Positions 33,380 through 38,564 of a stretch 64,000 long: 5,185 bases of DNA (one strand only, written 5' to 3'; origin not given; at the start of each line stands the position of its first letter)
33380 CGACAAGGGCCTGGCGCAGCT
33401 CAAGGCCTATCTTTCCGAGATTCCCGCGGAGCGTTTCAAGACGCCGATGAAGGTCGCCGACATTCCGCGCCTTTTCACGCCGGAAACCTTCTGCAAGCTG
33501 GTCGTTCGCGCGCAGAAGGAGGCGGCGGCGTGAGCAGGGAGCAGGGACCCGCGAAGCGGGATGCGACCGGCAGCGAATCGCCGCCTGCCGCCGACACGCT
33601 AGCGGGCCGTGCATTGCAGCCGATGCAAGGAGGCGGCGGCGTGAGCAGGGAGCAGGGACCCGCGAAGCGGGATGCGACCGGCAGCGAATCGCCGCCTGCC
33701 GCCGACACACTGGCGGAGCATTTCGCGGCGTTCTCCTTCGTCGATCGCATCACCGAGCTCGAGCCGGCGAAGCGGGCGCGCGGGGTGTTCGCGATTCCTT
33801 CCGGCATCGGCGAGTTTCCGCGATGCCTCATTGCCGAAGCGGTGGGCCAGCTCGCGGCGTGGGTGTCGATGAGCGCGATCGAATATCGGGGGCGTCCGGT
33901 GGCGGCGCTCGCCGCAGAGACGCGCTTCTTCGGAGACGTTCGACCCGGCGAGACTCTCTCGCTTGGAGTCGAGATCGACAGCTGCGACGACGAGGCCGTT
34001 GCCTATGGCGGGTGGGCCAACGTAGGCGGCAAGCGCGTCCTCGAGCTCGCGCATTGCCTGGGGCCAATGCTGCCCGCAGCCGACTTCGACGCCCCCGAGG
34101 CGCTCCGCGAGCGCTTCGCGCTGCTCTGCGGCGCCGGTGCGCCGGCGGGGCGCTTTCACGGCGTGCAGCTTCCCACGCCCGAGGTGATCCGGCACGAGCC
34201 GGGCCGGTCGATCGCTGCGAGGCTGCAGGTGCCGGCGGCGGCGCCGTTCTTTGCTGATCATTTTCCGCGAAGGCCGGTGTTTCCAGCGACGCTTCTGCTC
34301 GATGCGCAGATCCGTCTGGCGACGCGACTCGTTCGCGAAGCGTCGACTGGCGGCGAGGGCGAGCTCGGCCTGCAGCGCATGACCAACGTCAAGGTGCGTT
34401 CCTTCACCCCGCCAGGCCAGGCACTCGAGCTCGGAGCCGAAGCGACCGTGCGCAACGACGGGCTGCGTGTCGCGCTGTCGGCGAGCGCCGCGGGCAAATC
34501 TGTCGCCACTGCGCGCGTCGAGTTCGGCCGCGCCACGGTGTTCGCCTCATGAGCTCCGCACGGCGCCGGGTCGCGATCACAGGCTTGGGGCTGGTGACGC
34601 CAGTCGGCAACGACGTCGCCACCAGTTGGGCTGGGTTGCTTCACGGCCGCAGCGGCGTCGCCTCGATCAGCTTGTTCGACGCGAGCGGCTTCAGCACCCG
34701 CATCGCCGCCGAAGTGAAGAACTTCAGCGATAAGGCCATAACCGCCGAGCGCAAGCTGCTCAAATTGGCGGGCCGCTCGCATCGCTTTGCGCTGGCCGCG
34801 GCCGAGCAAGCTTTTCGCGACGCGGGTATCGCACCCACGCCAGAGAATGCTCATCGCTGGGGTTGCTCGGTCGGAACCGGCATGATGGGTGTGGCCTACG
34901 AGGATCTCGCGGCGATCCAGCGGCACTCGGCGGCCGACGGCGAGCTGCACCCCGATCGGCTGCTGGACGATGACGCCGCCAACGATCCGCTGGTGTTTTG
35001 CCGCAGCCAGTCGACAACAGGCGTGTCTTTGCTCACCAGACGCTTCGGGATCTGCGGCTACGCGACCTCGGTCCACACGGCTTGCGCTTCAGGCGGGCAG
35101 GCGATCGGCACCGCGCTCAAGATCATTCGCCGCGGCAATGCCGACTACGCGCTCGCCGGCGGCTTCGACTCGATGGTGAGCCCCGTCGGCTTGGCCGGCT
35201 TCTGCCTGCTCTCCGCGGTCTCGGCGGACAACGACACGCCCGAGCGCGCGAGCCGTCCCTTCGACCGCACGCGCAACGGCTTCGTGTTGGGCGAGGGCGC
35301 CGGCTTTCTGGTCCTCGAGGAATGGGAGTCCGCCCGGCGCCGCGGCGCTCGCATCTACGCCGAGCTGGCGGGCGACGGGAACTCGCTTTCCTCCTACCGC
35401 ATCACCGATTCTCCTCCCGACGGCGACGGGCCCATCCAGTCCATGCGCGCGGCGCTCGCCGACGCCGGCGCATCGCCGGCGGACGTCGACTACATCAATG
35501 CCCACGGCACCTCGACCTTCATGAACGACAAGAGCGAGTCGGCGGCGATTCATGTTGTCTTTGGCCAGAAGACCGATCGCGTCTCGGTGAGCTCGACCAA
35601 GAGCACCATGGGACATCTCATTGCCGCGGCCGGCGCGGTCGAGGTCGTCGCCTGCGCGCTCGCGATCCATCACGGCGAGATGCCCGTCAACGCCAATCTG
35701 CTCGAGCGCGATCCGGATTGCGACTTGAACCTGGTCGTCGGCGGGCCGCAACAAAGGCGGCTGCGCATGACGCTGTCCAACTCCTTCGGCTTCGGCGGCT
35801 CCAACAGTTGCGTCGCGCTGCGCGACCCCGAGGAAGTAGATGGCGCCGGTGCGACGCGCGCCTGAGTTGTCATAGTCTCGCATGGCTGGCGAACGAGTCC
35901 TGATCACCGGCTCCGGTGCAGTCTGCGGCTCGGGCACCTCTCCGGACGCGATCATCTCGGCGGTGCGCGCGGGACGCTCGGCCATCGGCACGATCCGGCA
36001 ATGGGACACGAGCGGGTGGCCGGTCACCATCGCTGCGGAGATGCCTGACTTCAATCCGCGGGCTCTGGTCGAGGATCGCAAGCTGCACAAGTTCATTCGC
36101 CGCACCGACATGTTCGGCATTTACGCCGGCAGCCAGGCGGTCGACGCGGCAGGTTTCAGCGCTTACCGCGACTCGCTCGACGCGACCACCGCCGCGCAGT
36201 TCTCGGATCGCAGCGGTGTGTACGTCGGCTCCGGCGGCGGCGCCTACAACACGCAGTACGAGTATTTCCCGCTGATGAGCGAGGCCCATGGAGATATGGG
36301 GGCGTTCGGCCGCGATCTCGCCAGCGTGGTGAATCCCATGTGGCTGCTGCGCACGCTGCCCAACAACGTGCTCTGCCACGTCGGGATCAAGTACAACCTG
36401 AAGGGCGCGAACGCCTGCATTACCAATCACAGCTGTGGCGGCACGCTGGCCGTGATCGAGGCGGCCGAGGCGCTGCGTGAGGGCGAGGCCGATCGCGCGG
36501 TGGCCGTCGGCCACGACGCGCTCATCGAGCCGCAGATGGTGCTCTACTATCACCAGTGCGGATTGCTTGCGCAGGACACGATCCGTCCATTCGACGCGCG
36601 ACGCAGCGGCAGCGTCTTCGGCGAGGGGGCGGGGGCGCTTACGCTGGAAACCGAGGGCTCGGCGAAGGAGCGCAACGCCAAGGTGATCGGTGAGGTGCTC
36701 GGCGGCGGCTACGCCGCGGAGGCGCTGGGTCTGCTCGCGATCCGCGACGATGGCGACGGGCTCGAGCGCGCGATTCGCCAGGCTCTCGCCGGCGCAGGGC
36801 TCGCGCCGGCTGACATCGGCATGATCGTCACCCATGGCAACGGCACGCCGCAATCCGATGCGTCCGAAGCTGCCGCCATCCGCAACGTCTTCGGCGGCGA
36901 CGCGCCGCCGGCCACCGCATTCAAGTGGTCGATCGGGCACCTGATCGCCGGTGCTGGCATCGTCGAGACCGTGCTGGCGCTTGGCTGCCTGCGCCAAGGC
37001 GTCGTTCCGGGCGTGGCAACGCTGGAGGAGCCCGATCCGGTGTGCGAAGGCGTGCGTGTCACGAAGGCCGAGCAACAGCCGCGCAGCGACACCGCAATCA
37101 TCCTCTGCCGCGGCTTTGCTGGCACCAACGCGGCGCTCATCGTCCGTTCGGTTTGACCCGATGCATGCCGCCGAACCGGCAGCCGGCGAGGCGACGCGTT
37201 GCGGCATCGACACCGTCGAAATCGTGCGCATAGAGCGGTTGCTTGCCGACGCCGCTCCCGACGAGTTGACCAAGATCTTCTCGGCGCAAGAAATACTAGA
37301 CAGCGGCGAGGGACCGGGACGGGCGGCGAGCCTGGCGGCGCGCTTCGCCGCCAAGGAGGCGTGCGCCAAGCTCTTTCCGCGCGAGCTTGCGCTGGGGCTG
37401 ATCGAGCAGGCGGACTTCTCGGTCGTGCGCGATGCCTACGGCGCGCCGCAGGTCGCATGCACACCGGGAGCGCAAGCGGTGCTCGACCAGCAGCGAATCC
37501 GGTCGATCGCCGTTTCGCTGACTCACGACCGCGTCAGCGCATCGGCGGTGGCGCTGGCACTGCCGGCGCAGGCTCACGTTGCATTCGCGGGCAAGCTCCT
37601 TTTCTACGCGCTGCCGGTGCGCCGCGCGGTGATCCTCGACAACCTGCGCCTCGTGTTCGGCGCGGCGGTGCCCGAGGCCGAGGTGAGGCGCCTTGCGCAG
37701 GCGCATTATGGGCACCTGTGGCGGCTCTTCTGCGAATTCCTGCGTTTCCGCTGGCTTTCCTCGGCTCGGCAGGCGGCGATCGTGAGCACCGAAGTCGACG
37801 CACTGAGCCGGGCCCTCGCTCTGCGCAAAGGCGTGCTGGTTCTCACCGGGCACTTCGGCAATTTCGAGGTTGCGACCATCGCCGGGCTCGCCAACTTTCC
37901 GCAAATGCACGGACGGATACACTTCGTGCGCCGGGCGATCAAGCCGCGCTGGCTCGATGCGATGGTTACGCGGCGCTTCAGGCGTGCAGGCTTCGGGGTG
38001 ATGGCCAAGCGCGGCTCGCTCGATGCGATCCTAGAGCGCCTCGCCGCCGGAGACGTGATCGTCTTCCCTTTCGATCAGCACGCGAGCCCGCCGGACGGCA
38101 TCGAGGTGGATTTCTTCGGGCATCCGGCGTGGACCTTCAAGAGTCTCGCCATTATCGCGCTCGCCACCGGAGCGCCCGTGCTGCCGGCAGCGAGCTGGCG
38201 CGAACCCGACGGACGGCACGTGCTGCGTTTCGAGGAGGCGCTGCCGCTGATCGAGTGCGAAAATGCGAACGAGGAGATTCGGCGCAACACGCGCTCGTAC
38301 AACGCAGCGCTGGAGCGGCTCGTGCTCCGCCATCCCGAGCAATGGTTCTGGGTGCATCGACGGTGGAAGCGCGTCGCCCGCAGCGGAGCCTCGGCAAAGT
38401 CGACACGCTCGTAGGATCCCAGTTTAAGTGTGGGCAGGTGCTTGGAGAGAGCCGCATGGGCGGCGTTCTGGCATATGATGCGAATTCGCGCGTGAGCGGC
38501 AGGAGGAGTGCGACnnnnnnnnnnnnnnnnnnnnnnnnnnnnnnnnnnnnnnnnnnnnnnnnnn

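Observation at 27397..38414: Orphan 11-gene lipid-biosynthesis operon: private type II FAS plus condensation-domain enzyme, twin lipoprotein hydrolases, ICMT-type methyltransferase and a PPTase-LpxL fusion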

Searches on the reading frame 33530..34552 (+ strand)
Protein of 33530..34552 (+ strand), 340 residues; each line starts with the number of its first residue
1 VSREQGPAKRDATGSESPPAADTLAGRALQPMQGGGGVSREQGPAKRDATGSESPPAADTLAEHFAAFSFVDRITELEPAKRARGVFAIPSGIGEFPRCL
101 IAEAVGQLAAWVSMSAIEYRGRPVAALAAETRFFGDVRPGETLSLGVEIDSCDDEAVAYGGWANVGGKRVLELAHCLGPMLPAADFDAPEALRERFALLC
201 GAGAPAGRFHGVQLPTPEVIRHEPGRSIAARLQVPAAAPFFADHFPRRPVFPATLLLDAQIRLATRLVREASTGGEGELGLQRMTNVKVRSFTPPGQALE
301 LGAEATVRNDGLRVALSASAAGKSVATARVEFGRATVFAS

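Call 4: search_protein_families(library=pfam, proteins=[window:33530-34552:+], max_evalue=0.01)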
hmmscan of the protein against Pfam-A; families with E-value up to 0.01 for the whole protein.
window:33530-34552:+ (340 aa): 1 family
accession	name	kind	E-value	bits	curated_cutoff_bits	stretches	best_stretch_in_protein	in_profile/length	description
PF07977.19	FabA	-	2.7e-14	53.4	23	2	226-297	20-101/138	FabA-like domain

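Call 6: search_protein_families(library=ncbifam, proteins=[window:33530-34552:+], max_evalue=0.01)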
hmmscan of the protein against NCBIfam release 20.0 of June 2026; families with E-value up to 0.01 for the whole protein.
window:33530-34552:+ (340 aa): 6 families
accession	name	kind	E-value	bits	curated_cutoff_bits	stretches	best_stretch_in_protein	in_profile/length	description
NF000582.1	PRK00006.1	equivalog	5.9e-18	65.1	113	2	219-332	21-135/137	3-hydroxyacyl-ACP dehydratase FabZ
TIGR01750.1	fabZ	equivalog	1e-16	61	155.15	2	219-331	22-138/141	3-hydroxyacyl-ACP dehydratase FabZ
NF058663.1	cispen_cyc_AmcE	equivalog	7.3e-12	45.6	140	1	219-337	25-145/153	cispentacin biosynthesis cyclizing decarboxylase AmcE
NF009667.0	PRK13188.1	equivalog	2e-07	30.1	465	1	229-323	351-448/464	bifunctional UDP-3-O-[3-hydroxymyristoyl] N-acetylglucosamine deacetylase/3-hydroxyacyl-ACP dehydratase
NF003509.0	PRK05174.1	equivalog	0.00029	20.7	124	0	227-265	54-92/172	bifunctional 3-hydroxydecanoyl-ACP dehydratase/trans-2-decenoyl-ACP isomerase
TIGR01749.1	fabA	equivalog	0.002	18.1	238.15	0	228-274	52-98/169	3-hydroxyacyl-[acyl-carrier-protein] dehydratase FabA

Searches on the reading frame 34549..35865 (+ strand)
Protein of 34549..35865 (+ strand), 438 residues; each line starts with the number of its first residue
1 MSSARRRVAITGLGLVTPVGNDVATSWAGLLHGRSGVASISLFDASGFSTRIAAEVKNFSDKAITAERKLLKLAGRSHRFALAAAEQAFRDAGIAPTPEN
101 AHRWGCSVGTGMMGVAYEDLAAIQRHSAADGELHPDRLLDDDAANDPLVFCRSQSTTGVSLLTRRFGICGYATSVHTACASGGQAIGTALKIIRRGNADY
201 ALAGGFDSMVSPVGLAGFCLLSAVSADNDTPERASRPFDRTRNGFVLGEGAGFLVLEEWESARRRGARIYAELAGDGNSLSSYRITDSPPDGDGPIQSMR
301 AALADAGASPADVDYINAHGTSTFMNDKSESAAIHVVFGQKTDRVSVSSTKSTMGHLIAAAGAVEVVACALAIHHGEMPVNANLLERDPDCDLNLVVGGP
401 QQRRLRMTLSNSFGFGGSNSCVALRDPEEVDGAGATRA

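Call 4: search_protein_families(library=pfam, proteins=[window:34549-35865:+], max_evalue=0.01)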
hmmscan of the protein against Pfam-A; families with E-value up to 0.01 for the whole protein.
window:34549-35865:+ (438 aa): 3 families
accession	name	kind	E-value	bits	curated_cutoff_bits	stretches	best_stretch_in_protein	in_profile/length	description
PF00109.32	ketoacyl-synt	-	1.5e-43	149.7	20.8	1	6-260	2-250/252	Beta-ketoacyl synthase, N-terminal domain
PF02801.28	Ketoacyl-synt_C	-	3.9e-32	111.2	20.8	1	270-384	1-118/119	Beta-ketoacyl synthase, C-terminal domain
PF00108.29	Thiolase_N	-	1.7e-05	24.8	26.4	1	171-209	77-115/260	Thiolase, N-terminal domain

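Call 6: search_protein_families(library=ncbifam, proteins=[window:34549-35865:+], max_evalue=0.01)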
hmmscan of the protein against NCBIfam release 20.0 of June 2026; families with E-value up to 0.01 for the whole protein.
window:34549-35865:+ (438 aa): 43 families (the best 25 are shown)
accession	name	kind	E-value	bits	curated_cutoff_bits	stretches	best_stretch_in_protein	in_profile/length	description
TIGR03150.1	fabF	equivalog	3e-132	441.2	493.75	1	6-425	1-407/407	beta-ketoacyl-ACP synthase II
NF005589.0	PRK07314.1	subfamily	1.7e-128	428.9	387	1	5-425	3-410/413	beta-ketoacyl-ACP synthase II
NF004970.0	PRK06333.1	subfamily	1.9e-104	349.8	525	1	5-425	3-420/424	beta-ketoacyl-ACP synthase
NF006274.0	PRK08439.1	equivalog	2.6e-103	346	621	1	6-424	2-403/406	beta-ketoacyl-ACP synthase II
NF005076.0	PRK06501.1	equivalog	2.2e-96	323.3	629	1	5-425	10-421/425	beta-ketoacyl-ACP synthase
NF006434.0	PRK08722.1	equivalog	2.3e-89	300.2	759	1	4-423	2-410/414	beta-ketoacyl-ACP synthase II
NF006587.0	PRK09116.1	equivalog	1.8e-75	254.2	470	1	6-425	2-405/408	beta-ketoacyl-ACP synthase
NF005935.0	PRK07967.1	equivalog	3e-74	250.3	630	1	6-425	2-402/406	beta-ketoacyl-ACP synthase I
NF005490.0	PRK07103.1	equivalog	4e-72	243.5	445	1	5-425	3-411/414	polyketide beta-ketoacyl:acyl carrier protein synthase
NF006618.0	PRK09185.1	subfamily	2.9e-71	240.6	407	1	7-424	4-390/394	beta-ketoacyl-ACP synthase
NF005916.1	PRK07910.1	equivalog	9.9e-71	238.8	560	1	7-424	13-415/418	KasA/KasB family beta-ketoacyl-ACP synthase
NF058662.1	cispenta_AmcF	equivalog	1.1e-66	225.3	325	2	163-424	113-367/369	cispentacin biosynthesis acyltransferase subunit AmcF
NF004618.0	PRK05952.1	equivalog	5.1e-64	216.6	455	1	7-426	3-382/384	beta-ketoacyl-ACP synthase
NF045894.1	PKS_plus_SDR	equivalog_domain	3.5e-38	130.9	1740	1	163-427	157-428/1515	type I polyketide synthase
NF040607.1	mycolic_Pks13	equivalog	2.2e-36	124.9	2100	1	167-430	259-529/1680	polyketide synthase Pks13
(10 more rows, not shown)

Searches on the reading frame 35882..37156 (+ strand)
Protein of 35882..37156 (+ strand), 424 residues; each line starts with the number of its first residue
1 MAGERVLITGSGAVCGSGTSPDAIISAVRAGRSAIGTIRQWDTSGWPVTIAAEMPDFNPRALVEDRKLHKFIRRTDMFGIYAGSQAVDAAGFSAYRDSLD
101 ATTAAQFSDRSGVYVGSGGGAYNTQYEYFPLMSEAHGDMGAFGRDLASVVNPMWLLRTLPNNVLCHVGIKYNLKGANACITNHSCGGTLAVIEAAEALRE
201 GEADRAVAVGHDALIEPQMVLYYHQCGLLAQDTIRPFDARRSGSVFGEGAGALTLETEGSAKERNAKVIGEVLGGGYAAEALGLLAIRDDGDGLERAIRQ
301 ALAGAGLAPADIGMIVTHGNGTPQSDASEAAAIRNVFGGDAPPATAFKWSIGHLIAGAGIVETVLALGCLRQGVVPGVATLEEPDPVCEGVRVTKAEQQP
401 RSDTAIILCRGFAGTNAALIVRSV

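Call 4: search_protein_families(library=pfam, proteins=[window:35882-37156:+], max_evalue=0.01)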
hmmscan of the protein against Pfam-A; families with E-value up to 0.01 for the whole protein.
window:35882-37156:+ (424 aa): 2 families
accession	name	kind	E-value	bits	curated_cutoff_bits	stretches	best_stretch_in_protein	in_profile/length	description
PF00109.32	ketoacyl-synt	-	2e-26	93.6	20.8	1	4-258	2-249/252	Beta-ketoacyl synthase, N-terminal domain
PF02801.28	Ketoacyl-synt_C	-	1.4e-21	77.2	20.8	1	285-379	18-116/119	Beta-ketoacyl synthase, C-terminal domain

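Call 6: search_protein_families(library=ncbifam, proteins=[window:35882-37156:+], max_evalue=0.01)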
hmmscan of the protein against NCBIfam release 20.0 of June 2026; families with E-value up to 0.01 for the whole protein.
window:35882-37156:+ (424 aa): 21 families
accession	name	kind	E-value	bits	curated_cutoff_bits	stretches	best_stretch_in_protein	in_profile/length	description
TIGR03150.1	fabF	equivalog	5.8e-73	245.9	493.75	1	4-422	1-407/407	beta-ketoacyl-ACP synthase II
NF005589.0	PRK07314.1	subfamily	6.8e-68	229.3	387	1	3-423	3-411/413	beta-ketoacyl-ACP synthase II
NF004970.0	PRK06333.1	subfamily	5.5e-59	200.1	525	1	3-422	3-420/424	beta-ketoacyl-ACP synthase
NF006274.0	PRK08439.1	equivalog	8.7e-58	196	621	1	4-423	2-405/406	beta-ketoacyl-ACP synthase II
NF058662.1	cispenta_AmcF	equivalog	4.2e-44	151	325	1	179-421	124-367/369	cispentacin biosynthesis acyltransferase subunit AmcF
NF005935.0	PRK07967.1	equivalog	1.9e-43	148.8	630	1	5-423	3-403/406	beta-ketoacyl-ACP synthase I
NF006587.0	PRK09116.1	equivalog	2e-43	148.7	470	1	4-422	2-405/408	beta-ketoacyl-ACP synthase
NF005490.0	PRK07103.1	equivalog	2.4e-42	145.5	445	1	4-423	4-412/414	polyketide beta-ketoacyl:acyl carrier protein synthase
NF004618.0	PRK05952.1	equivalog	3e-40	138.3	455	1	109-422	79-381/384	beta-ketoacyl-ACP synthase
NF005076.0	PRK06501.1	equivalog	3.7e-40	138.1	629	1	166-421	157-420/425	beta-ketoacyl-ACP synthase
NF005916.1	PRK07910.1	equivalog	1.9e-38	132.5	560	1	148-420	135-414/418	KasA/KasB family beta-ketoacyl-ACP synthase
NF006434.0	PRK08722.1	equivalog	8.3e-38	130.3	759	1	1-422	1-412/414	beta-ketoacyl-ACP synthase II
NF006618.0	PRK09185.1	subfamily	3.7e-37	128.3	407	1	170-422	147-391/394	beta-ketoacyl-ACP synthase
NF045894.1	PKS_plus_SDR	equivalog_domain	9.2e-24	83.2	1740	1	169-421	158-424/1515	type I polyketide synthase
NF041183.1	Pks2_ls1_myc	equivalog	5.9e-20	69.8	2400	1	170-379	157-370/2086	sulfolipid-1 biosynthesis phthioceranic/hydroxyphthioceranic acid synthase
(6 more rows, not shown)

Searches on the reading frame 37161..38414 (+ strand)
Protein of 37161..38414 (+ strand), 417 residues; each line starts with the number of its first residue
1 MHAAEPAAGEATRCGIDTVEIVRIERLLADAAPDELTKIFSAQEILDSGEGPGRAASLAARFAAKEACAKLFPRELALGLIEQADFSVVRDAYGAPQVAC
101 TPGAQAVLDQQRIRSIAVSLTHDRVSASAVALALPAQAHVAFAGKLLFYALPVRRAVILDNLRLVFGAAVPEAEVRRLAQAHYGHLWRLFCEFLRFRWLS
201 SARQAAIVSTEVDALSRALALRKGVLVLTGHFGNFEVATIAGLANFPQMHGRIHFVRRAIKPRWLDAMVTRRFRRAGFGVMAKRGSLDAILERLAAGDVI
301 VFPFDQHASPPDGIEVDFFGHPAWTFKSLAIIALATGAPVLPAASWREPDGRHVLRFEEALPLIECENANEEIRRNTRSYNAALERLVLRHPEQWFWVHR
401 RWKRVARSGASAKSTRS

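Call 5: search_protein_families(library=pfam, proteins=[window:37161-38414:+], max_evalue=0.01)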
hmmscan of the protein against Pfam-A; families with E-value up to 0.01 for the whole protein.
window:37161-38414:+ (417 aa): 2 families
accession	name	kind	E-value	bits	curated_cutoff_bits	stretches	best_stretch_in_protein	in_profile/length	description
PF03279.18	Lip_A_acyltrans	-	5.3e-38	131.3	22.3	1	141-404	39-295/295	Bacterial lipid A biosynthesis acyltransferase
PF01648.25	ACPS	-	9.8e-09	35.7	25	1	14-103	2-91/111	4'-phosphopantetheinyl transferase superfamily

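Call 7: search_protein_families(library=ncbifam, proteins=[window:37161-38414:+], max_evalue=0.01)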
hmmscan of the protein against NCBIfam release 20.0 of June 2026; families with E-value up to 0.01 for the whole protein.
window:37161-38414:+ (417 aa): 27 families (the best 25 are shown)
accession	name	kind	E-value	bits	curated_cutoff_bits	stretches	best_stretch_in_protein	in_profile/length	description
NF006270.0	PRK08419.1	equivalog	1.9e-34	119.4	248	1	141-405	30-291/298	lipid A biosynthesis lauroyl acyltransferase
NF005120.0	PRK06553.1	equivalog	3.3e-26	92.4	273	1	134-403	37-307/308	lipid A biosynthesis lauroyl acyltransferase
NF006487.0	PRK08905.1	equivalog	1.8e-22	79.7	281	1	137-411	19-282/290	lysophospholipid acyltransferase family protein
NF005399.0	PRK06946.1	subfamily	5.4e-22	78.4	343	1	144-405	33-286/294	lipid A biosynthesis lauroyl acyltransferase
NF006432.0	PRK08706.1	equivalog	1.4e-21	77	384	1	142-404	25-280/289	lipid A biosynthesis lauroyl acyltransferase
TIGR02207.1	lipid_A_htrB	subfamily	4.4e-21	75.5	297.8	1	144-407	41-296/303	LpxL/LpxP family Kdo(2)-lipid IV(A) lauroyl/palmitoleoyl acyltransferase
NF006437.0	PRK08733.1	equivalog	1.6e-20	73.4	540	1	149-406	52-298/306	LpxL/LpxP family Kdo(2)-lipid IV(A) lauroyl/palmitoleoyl acyltransferase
NF005919.0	PRK07920.1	equivalog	1.4e-19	70.3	209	1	160-404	54-295/311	phosphatidylinositol mannoside acyltransferase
NF004191.0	PRK05646.1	equivalog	2e-15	56.8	491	1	143-404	43-297/310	lipid A biosynthesis lauroyl acyltransferase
NF000832.0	PRK00070.3-2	equivalog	4e-15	56.2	107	1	14-132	5-113/116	holo-ACP synthase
NF011250.0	PRK14656.1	equivalog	9.6e-15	54.8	175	1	14-130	5-120/126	holo-[acyl-carrier-protein] synthase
NF005150.0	PRK06628.1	equivalog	8.5e-14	51.6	350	1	160-404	55-290/290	lipid A biosynthesis lauroyl acyltransferase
TIGR00556.1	pantethn_trn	domain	9.2e-14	51.6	45.35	1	13-131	4-123/128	phosphopantetheine--protein transferase domain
NF011257.0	PRK14663.1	equivalog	1.5e-13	50.8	186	1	14-132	3-116/123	holo-[acyl-carrier-protein] synthase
NF005340.0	PRK06860.1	subfamily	3e-13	49.6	398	1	144-406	47-301/309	lipid A biosynthesis lauroyl acyltransferase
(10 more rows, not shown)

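Call 58: search_solved_structures(query=window:37161-38411:+, max_evalue=0.001)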
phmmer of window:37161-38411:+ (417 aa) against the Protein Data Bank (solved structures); distinct sequences matched with E-value up to 0.001: 22.
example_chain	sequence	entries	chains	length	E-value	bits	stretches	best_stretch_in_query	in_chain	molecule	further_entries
2jbz_A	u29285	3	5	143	3.6e-08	36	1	14-133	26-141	HOLO-[ACYL-CARRIER-PROTEIN] SYNTHASE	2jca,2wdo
3qmn_A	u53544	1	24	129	6.1e-08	35.2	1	14-131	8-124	Holo-[acyl-carrier-protein] synthase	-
5oce_A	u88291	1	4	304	6.8e-08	35.1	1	168-402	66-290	Phosphatidylinositol mannoside acyltransferase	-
5f2t_A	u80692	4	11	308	8.2e-08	34.8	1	168-402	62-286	Phosphatidylinositol mannoside acyltransferase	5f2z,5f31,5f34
7ojt_A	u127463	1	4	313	8.6e-08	34.7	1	168-402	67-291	Phosphatidylinositol mannoside acyltransferase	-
5kn7_B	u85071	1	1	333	1e-07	34.5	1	160-404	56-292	Lipid A biosynthesis lauroyl acyltransferase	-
2wdy_A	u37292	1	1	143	5.1e-07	32.2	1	14-133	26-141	HOLO-[ACYL-CARRIER-PROTEIN] SYNTHASE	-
5knk_B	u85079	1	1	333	6.2e-07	31.9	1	160-404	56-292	Lipid A biosynthesis lauroyl acyltransferase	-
2wds_A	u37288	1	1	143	1.2e-06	31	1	14-133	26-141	HOLO-[ACYL-CARRIER-PROTEIN] SYNTHASE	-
5suv_A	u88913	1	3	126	1.5e-05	27.3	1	15-127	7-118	Holo-[acyl-carrier-protein] synthase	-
7bc4_A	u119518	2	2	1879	1.5e-05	27.3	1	38-132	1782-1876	Fatty acid synthase subunit alpha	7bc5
5cmo_A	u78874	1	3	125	1.5e-05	27.3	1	15-127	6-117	Holo-[acyl-carrier-protein] synthase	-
5vbx_A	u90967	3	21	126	2.1e-05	26.9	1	14-130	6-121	Holo-[acyl-carrier-protein] synthase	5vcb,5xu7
5xuk_A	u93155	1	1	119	4e-05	25.9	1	14-132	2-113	Holo-[acyl-carrier-protein] synthase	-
4hc6_A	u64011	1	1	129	5.1e-05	25.6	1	15-132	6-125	Holo-[acyl-carrier-protein] synthase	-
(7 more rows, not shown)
